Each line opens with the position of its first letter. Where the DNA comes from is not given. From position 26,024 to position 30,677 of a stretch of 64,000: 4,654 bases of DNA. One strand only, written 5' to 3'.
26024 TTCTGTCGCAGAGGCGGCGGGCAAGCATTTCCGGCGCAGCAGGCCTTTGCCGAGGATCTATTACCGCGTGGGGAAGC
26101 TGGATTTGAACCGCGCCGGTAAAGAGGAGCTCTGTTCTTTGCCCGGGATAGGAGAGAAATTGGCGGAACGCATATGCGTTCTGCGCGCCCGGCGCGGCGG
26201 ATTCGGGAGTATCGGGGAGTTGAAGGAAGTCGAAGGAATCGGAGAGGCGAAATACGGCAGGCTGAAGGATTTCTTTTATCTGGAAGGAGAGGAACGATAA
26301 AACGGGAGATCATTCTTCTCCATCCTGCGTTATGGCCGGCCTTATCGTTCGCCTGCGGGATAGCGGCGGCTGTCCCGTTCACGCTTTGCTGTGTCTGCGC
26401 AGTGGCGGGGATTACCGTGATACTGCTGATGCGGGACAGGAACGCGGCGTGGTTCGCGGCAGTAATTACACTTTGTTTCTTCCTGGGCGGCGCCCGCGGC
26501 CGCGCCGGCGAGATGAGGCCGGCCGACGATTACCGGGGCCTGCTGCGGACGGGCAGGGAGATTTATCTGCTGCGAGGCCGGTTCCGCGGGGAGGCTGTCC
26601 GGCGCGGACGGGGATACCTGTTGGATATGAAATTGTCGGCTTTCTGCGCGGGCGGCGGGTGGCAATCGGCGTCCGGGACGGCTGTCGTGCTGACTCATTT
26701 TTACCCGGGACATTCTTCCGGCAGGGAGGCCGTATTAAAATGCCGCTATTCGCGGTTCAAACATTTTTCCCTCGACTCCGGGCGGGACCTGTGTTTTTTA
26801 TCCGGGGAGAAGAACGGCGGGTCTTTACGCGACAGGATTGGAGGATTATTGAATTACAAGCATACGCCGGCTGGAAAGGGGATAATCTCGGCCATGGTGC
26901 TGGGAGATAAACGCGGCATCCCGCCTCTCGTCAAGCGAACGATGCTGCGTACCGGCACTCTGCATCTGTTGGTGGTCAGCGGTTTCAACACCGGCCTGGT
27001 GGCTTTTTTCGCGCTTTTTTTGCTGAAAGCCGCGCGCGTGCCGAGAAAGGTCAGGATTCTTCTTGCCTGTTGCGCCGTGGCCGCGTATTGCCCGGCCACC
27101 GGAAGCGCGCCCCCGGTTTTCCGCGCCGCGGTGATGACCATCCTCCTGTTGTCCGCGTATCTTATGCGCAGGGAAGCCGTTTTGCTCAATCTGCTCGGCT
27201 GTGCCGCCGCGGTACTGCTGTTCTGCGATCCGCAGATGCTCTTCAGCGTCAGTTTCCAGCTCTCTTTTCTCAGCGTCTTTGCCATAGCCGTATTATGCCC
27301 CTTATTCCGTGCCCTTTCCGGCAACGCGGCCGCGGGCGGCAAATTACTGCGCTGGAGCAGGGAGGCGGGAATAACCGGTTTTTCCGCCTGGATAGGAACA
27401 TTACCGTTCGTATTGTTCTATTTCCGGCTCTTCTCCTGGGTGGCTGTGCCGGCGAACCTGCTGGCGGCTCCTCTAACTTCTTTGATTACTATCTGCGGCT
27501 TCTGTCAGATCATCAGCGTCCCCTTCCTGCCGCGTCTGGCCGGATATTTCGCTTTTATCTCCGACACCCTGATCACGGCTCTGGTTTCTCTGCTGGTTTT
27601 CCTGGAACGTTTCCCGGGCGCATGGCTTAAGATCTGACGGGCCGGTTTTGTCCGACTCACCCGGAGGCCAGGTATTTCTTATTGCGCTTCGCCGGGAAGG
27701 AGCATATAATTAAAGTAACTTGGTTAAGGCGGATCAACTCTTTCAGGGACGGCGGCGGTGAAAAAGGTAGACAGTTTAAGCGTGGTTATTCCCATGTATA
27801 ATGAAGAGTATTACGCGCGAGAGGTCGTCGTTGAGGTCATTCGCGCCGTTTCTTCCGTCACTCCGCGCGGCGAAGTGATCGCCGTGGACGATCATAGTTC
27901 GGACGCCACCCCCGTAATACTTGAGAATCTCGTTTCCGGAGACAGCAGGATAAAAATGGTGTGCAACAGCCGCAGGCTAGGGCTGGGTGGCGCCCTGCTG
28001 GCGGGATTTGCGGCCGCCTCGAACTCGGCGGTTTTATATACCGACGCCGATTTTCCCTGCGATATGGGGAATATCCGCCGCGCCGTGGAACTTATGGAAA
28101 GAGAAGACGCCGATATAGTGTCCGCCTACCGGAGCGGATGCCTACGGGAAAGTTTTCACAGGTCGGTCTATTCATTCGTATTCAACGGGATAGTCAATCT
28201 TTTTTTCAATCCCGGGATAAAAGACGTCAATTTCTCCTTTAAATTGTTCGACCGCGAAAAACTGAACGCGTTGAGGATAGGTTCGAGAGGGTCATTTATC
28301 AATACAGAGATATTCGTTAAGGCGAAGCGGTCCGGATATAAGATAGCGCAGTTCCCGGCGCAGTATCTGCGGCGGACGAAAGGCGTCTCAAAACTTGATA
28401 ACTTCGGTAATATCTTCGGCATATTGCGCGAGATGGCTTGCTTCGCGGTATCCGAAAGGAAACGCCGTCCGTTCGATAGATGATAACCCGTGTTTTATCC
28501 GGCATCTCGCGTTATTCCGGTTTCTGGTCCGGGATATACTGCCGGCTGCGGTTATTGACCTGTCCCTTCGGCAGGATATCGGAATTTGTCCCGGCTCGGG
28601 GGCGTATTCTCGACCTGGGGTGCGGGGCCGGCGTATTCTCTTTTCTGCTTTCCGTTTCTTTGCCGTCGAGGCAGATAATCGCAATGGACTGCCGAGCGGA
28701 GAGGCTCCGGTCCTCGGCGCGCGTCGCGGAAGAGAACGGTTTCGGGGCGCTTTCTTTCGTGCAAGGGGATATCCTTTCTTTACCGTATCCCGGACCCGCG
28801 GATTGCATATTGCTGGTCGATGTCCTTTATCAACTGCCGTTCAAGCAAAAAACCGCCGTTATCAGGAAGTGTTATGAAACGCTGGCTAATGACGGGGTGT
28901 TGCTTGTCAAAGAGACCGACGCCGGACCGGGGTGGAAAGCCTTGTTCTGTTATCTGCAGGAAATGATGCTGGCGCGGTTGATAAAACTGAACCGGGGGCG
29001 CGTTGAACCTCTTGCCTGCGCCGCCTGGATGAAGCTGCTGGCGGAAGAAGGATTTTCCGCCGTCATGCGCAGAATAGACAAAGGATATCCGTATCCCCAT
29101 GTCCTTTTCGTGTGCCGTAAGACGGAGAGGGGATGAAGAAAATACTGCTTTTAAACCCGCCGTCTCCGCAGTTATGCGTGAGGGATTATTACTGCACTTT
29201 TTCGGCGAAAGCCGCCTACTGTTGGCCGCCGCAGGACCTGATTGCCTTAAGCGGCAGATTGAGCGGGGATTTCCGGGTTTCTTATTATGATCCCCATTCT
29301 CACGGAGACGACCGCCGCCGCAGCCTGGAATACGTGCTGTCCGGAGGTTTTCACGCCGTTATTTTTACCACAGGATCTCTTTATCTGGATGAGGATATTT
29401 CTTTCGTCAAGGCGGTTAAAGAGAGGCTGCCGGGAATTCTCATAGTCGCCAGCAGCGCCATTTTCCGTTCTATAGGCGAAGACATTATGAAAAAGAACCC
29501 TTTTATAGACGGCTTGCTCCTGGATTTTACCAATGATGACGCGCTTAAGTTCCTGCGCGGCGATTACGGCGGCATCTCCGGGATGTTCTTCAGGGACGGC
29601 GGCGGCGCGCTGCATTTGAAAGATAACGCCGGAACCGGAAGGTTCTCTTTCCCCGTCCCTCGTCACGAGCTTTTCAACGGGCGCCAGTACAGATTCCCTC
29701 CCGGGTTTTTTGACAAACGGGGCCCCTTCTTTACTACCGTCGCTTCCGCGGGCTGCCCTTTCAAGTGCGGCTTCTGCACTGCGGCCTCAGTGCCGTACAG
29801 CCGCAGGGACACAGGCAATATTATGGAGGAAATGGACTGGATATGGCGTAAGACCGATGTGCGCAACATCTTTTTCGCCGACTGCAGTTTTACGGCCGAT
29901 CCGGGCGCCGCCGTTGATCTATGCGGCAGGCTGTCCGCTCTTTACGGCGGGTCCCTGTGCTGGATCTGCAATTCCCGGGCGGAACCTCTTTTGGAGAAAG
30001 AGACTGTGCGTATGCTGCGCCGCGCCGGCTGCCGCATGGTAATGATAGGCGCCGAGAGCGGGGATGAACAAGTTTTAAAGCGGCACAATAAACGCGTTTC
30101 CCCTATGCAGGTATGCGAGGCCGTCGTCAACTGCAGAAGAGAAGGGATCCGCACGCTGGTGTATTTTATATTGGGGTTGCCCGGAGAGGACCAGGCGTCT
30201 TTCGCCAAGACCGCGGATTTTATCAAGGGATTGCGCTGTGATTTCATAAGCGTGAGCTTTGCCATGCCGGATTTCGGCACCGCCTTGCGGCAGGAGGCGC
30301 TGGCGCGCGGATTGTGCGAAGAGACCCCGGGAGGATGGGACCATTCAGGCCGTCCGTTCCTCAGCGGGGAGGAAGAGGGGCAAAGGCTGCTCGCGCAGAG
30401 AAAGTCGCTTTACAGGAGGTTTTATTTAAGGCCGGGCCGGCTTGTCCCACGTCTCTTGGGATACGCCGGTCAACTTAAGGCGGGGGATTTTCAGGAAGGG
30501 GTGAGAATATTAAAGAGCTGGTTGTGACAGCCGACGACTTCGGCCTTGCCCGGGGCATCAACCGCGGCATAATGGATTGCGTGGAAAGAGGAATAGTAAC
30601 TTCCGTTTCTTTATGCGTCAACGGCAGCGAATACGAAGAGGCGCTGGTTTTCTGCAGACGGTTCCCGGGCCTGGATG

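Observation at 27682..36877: Seven-gene translationally coupled operon with three B12-binding radical SAM enzymes, a GT2 enzyme, a SAM methyltransferase, a YdjC/HpnK-like deacetylase and a 907-aa polytopic membrane protein: candidate undescribed lipid-linked sugar or lipid tailoring pathway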

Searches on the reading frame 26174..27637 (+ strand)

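Call 5: search_protein_families(library=pfam, proteins=[window:26174-27637:+], max_evalue=0.01)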
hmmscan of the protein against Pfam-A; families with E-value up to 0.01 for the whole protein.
window:26174-27637:+ (487 aa): 2 families
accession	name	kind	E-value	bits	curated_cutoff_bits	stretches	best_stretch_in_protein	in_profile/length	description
PF03772.21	Competence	-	1.5e-52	179.1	23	1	241-486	1-244/270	Competence protein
PF13567.11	DUF4131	-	0.0004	20.6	31.6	1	67-174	3-110/165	Domain of unknown function (DUF4131)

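Call 6: search_protein_families(library=ncbifam, proteins=[window:26174-27637:+], max_evalue=0.01)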
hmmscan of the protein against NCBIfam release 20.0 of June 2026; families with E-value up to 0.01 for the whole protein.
window:26174-27637:+ (487 aa): 4 families
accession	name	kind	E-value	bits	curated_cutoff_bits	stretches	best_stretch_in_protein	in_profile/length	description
TIGR00361.1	ComEC_Rec2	equivalog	1.8e-30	105.7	190.05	1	216-474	110-370/663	DNA internalization-related competence protein ComEC/Rec2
TIGR00360.1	ComEC_N-term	subfamily_domain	1.9e-27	96.6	36.5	1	263-440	2-169/171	ComEC/Rec2-related protein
NF008580.0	PRK11539.1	equivalog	1.3e-20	73.3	969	1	235-487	200-453/758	ComEC family protein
NF045979.1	ComEC_MAG0480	equivalog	2.8e-10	39.6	150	1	256-473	216-420/461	MAG0480 family ComEC-like protein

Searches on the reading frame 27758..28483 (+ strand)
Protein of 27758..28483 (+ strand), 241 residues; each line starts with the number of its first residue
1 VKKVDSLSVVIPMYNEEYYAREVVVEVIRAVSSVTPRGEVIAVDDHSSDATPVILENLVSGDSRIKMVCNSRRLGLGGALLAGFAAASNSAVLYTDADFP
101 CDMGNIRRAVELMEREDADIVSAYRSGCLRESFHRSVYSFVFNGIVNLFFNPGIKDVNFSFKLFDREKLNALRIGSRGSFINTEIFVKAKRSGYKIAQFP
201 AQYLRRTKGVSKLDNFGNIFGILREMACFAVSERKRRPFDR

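Call 5: search_protein_families(library=pfam, proteins=[window:27758-28483:+], max_evalue=0.01)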
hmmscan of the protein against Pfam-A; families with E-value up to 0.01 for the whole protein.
window:27758-28483:+ (241 aa): 4 families
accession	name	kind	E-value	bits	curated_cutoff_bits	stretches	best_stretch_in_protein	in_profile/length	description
PF00535.33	Glycos_transf_2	-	2.5e-26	93.1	23.3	1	8-171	1-166/168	Glycosyl transferase family 2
PF13641.12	Glyco_tranf_2_3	-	0.00041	20.9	27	1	7-124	3-122/230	Glycosyltransferase like family 2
PF13506.12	Glyco_transf_21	-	0.0014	18.6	21.7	1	80-170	22-115/174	Glycosyl transferase family 21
PF10111.15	Glyco_tranf_2_2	-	0.0017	18.4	27.3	1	8-100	1-93/276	Glycosyltransferase like family 2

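Call 6: search_protein_families(library=ncbifam, proteins=[window:27758-28483:+], max_evalue=0.01)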
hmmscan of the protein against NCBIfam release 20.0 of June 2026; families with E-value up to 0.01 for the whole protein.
window:27758-28483:+ (241 aa): 19 families
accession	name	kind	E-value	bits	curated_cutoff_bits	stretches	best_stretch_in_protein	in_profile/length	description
NF047588.1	GlcsyltransPgfSStrep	equivalog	5.2e-18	65.3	500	1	7-174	3-169/308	glycosyltransferase PgfS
NF007986.1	PRK10714.1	equivalog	2e-15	56.6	529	1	2-190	3-191/316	undecaprenyl-phosphate 4-deoxy-4-formamido-L-arabinose transferase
TIGR04182.1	glyco_TIGR04182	equivalog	4.6e-12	45.9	325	1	8-226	3-214/293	S-layer glycoprotein N-glycosyltransferase AglJ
TIGR03937.1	PgaC_IcaA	equivalog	1.3e-10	40.8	422.3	1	2-108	42-145/407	poly-beta-1,6-N-acetyl-D-glucosamine synthase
NF058614.1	PPMAGASynPpgS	equivalog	2e-09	37.2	370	1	9-214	4-207/226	polyprenyl-phospho-N-acetylgalactosaminyl synthase PpgS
NF041391.1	DPhHxTase_Halo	equivalog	6.5e-09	35.1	375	1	14-225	4-204/213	dolichyl-phosphate hexose transferase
NF047683.1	TeichurnBiosyTuaG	equivalog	1.3e-08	34.8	400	1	4-118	5-116/252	teichuronic acid biosynthesis protein TuaG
TIGR03965.1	mycofact_glyco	equivalog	6.9e-08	31.8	280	1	4-113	73-179/467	mycofactocin biosynthesis glycosyltransferase MftF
TIGR04283.1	glyco_like_mftF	equivalog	1.4e-07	31.3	182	1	7-143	1-126/221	TIGR04283 family arsenosugar biosynthesis glycosyltransferase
NF045692.1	OglycostaseCruG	equivalog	2e-07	30.3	600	1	3-123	39-162/386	2'-O-glycosyltransferase CruG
NF007482.0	PRK10073.1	equivalog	2.9e-07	29.8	423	1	2-130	3-127/334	glycosyltransferase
NF010496.0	PRK13915.1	equivalog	1.5e-06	27.5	262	1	2-99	28-127/307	glucosyl-3-phosphoglycerate synthase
TIGR03469.1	HpnB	hypoth_equivalog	4.1e-06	26.1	379.25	1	7-124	46-171/386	hopene-associated glycosyltransferase HpnB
NF053846.1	glyco_with_XrtP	equivalog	6.3e-06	25.1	520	1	22-90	54-125/440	XrtP-associated glycosyltransferase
NF041875.1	EPS_EpsD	equivalog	1.6e-05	24.5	370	1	7-120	1-111/325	exopolysaccharide biosynthesis glycosyltransferase EpsD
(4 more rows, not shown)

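Call 57: search_solved_structures(query=window:27758-28483:+, max_evalue=0.001)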
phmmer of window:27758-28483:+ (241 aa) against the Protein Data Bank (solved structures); distinct sequences matched with E-value up to 0.001: 11.
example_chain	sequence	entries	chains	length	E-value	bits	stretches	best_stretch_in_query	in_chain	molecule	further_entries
9bhc_C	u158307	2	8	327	4.2e-13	52.9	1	5-225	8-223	Undecaprenyl-phosphate 4-deoxy-4-formamido-L-arabinose transferase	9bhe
8vxh_A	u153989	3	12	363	5.7e-13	52.5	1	5-225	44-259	Undecaprenyl-phosphate 4-deoxy-4-formamido-L-arabinose transferase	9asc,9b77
9hwj_A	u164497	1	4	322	2.6e-12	50.3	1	4-226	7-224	Undecaprenyl-phosphate 4-deoxy-4-formamido-L-arabinose transferase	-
5ekp_C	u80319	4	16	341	2.6e-12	50.3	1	6-180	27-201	Uncharacterized glycosyltransferase sll0501 | Glycosyltransferase sll0501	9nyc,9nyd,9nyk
9nye_A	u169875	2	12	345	2.7e-12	50.3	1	6-180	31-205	Glycosyltransferase sll0501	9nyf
5eke_A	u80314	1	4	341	3.1e-12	50.1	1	6-173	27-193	Uncharacterized glycosyltransferase sll0501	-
5mlz_A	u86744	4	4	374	1.8e-11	47.6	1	7-225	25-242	Dolichol monophosphate mannose synthase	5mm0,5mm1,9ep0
3bcv_A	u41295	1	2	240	2.6e-06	30.7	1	4-104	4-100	Putative glycosyltransferase protein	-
5hea_A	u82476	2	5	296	1.1e-05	28.6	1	5-142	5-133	Putative glycosyltransferase (GalT1)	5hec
5nqa_A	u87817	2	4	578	8.3e-05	25.8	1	5-121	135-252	Polypeptide N-acetylgalactosaminyltransferase 4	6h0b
6pxu_A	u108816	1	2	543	0.0002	24.5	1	7-121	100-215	Polypeptide N-acetylgalactosaminyltransferase 12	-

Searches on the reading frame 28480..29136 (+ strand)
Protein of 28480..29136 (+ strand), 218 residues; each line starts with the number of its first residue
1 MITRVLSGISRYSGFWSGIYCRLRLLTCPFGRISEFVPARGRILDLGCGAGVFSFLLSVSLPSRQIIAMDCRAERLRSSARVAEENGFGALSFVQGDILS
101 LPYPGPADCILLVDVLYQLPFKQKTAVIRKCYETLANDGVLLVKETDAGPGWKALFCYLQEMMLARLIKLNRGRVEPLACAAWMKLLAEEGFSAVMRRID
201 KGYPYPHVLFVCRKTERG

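Call 5: search_protein_families(library=pfam, proteins=[window:28480-29136:+], max_evalue=0.01)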
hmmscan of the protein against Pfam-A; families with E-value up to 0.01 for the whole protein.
window:28480-29136:+ (218 aa): 13 families
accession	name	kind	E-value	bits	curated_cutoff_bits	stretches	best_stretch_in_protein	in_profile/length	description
PF13847.12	Methyltransf_31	-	1.6e-15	57.5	27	1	42-147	6-113/145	Methyltransferase domain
PF13649.12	Methyltransf_25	-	5.3e-14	53.1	27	1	43-139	1-97/97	Methyltransferase domain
PF08241.18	Methyltransf_11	-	1.4e-10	42.1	21.2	1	44-142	1-94/95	Methyltransferase domain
PF08242.18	Methyltransf_12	-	2.9e-09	38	30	1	44-141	1-98/98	Methyltransferase domain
PF05175.20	MTS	-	5.5e-09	36.3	23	1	39-112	31-104/170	Methyltransferase small domain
PF13489.12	Methyltransf_23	-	2.3e-08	34.4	27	1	33-155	16-128/164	Methyltransferase domain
PF00891.24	Methyltransf_2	-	2e-07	31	22.3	1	42-192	65-209/210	O-methyltransferase domain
PF01209.24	Ubie_methyltran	-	0.00018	21.4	20.1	1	42-146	50-154/233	ubiE/COQ5 methyltransferase family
PF13679.12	Methyltransf_32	-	0.00044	20.7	27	1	42-98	28-89/143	Methyltransferase domain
PF05401.17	NodS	-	0.0014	18.9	24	1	41-142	45-143/201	Nodulation protein S (NodS)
PF06325.19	PrmA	-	0.0048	16.9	22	1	36-110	158-230/296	Ribosomal protein L11 methyltransferase (PrmA)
PF01739.24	CheR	-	0.0049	16.8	27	0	93-147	122-177/195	CheR methyltransferase, SAM binding domain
PF02390.23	Methyltransf_4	-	0.0071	16.3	24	1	43-99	5-61/173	Putative methyltransferase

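Call 6: search_protein_families(library=ncbifam, proteins=[window:28480-29136:+], max_evalue=0.01)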
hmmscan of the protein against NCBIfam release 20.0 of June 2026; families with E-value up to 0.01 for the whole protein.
window:28480-29136:+ (218 aa): 34 families (the best 25 are shown)
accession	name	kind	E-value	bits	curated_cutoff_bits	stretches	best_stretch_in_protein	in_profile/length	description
TIGR02072.1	BioC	equivalog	3e-10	40.3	184.95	1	41-143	36-132/244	malonyl-ACP O-methyltransferase BioC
NF043040.1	corrin_prot_MT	hypoth_equivalog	3.1e-09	36.6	180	1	34-167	35-172/216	corrinoid protein-associated methyltransferase CpaM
TIGR00740.1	TIGR00740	equivalog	1.6e-07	31.3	193.3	1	35-145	49-161/239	carboxy-S-adenosyl-L-methionine synthase CmoA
TIGR03534.1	RF_mod_PrmC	equivalog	1.7e-06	27.7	199.1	1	37-101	84-150/253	peptide chain release factor N(5)-glutamine methyltransferase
NF007023.0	PRK09489.1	equivalog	4.5e-06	26.1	295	1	39-90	196-247/342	16S rRNA (guanine(1207)-N(2))-methyltransferase RsmC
TIGR01983.1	UbiG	equivalog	6.1e-06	25.7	102.95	1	42-143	52-151/228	bifunctional 2-polyprenyl-6-hydroxyphenol methylase/3-demethylubiquinol 3-O-methyltransferase UbiG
TIGR02021.1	BchM-ChlM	equivalog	6.9e-06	25.6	158.9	1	36-130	51-142/218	magnesium protoporphyrin IX methyltransferase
NF008823.0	PRK11873.1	subfamily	1.2e-05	24.9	263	1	42-143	80-181/272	arsenite methyltransferase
NF001080.0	PRK00121.2-2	equivalog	1.5e-05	24.3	132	1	43-99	50-106/224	tRNA (guanosine(46)-N7)-methyltransferase TrmB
NF045667.1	MTase_DVU1556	equivalog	2.6e-05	23.8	155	1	38-144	21-120/213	DVU_1556 family methyltransferase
NF000466.2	16S_rRNA_Rmt_gen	equivalog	3e-05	23.5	250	1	26-126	94-192/254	Rmt family 16S rRNA (guanine(1405)-N(7))-methyltransferase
NF047649.1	MTase_UXPK_star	exception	3e-05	23.2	460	1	42-144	80-182/283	methyltransferase/UXPK-star double selenoprotein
NF041820.1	daptide_MTase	equivalog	4e-05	23.2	175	1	39-147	36-146/243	daptide-type RiPP biosynthesis methyltransferase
TIGR00536.1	hemK_fam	subfamily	4.2e-05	22.8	115.5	1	41-100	116-176/286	HemK family protein methyltransferase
NF002463.0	PRK01683.1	equivalog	6.2e-05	22.7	297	1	41-147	33-132/258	trans-aconitate 2-methyltransferase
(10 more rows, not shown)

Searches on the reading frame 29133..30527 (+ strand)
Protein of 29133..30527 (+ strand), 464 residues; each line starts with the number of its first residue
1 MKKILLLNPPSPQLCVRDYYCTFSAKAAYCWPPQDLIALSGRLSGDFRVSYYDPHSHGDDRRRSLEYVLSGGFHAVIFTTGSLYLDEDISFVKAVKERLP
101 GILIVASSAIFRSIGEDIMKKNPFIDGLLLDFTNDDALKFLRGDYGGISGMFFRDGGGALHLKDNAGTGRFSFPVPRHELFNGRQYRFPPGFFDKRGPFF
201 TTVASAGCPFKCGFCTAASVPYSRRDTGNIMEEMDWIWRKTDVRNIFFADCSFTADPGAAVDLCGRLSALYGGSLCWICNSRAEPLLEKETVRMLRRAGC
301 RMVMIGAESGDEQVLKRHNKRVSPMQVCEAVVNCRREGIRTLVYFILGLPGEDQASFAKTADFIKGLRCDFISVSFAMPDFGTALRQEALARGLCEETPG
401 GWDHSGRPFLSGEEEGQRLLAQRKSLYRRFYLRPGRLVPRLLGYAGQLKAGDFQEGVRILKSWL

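Call 5: search_protein_families(library=pfam, proteins=[window:29133-30527:+], max_evalue=0.01)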
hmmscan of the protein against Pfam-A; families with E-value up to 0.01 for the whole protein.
window:29133-30527:+ (464 aa): 2 families
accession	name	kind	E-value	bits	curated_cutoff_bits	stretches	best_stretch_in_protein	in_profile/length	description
PF04055.27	Radical_SAM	-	3.7e-23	82.9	29.5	1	205-364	4-166/166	Radical SAM superfamily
PF02310.24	B12-binding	-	0.00087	19.6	32.1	0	25-126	6-106/121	B12 binding domain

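Call 6: search_protein_families(library=ncbifam, proteins=[window:29133-30527:+], max_evalue=0.01)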
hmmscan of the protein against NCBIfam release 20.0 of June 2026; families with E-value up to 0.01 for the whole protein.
window:29133-30527:+ (464 aa): 24 families
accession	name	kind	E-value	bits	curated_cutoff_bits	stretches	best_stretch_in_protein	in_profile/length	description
TIGR03471.1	HpnJ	equivalog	8.4e-40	137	577.6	1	70-438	66-440/472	hopanoid biosynthesis associated radical SAM protein HpnJ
TIGR04479.1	bcpD_PhpK_rSAM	subfamily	2.7e-26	92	600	1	197-374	239-416/504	PhpK family radical SAM P-methyltransferase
NF033070.1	rSAM_AprD4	equivalog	1.1e-20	74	500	1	174-395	174-396/456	AprD4 family radical SAM diol-dehydratase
TIGR02026.1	BchE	equivalog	2.7e-19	69.4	481.35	1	19-433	8-430/497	magnesium-protoporphyrin IX monomethyl ester anaerobic oxidative cyclase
TIGR04072.2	rSAM_ladder_B12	equivalog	8.4e-18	64.2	360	1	195-394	176-377/443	lipid biosynthesis B12-binding/radical SAM protein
TIGR04014.1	B12_SAM_MJ_0865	equivalog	6.6e-16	58.1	360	1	207-391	168-360/434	methyl-coenzyme M reductase glutamine C-methyltransferase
TIGR04013.1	B12_SAM_MJ_1487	hypoth_equivalog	3.9e-14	52.3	251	1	289-368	254-334/382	TIGR04013 family B12-binding domain/radical SAM domain-containing protein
NF050148.1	rSAM_ApyD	equivalog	1.6e-12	46.6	750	1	204-365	204-364/645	RiPP biosynthesis radical SAM protein ApyD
NF038361.1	rSAM_Sden_1168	equivalog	4.8e-12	45.2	575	1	202-393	285-477/560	Sden_1168 family B12-binding radical SAM P-methyltransferase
TIGR03975.1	rSAM_ocin_1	subfamily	6.9e-11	41.3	281.85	1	208-367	270-430/606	RiPP maturation radical SAM C-methyltransferase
TIGR04367.1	HpnR_B12_rSAM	equivalog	5.1e-10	38.5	650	1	198-384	185-368/490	hopanoid C-3 methylase HpnR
TIGR04385.1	B12_rSAM_cofa1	equivalog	6e-09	35.6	450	1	92-365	90-362/438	B12 lower ligand biosynthesis radical SAM protein BzaD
TIGR04295.1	B12_rSAM_oligo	hypoth_equivalog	5.5e-07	28.6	400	1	201-358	202-353/422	TIGR04295 family B12-binding domain-containing radical SAM protein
TIGR01212.1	TIGR01212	equivalog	1.2e-06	27.9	180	1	303-373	141-211/302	tRNA modification radical SAM protein MnmL/YtqA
NF040546.1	rSAM_CUAEP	equivalog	1.3e-06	27.4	500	1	241-359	215-333/468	CUAEP/CCAEP-tail radical SAM (seleno)protein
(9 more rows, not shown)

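Call 60: search_solved_structures(query=window:29133-30527:+, max_evalue=0.001)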
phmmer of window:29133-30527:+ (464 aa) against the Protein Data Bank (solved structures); distinct sequences matched with E-value up to 0.001: 5.
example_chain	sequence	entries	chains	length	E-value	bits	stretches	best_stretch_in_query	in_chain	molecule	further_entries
6fd2_B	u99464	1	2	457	8.9e-17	64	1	171-398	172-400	Putative apramycin biosynthetic oxidoreductase 4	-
9ccb_A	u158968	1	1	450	7.8e-11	44.4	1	206-415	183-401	Radical SAM core domain-containing protein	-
7kdx_A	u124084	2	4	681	4.5e-05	25.4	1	90-258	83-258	Methyltransferase TokK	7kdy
9n1b_A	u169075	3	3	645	0.00039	22.3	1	174-361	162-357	Radical SAM protein | Radical SAM enzyme CysS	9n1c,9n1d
6wte_A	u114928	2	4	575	0.0008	21.3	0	194-367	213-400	B12-binding domain-containing protein | Tryptophan-C2-methyltransferase containing B12-binding domain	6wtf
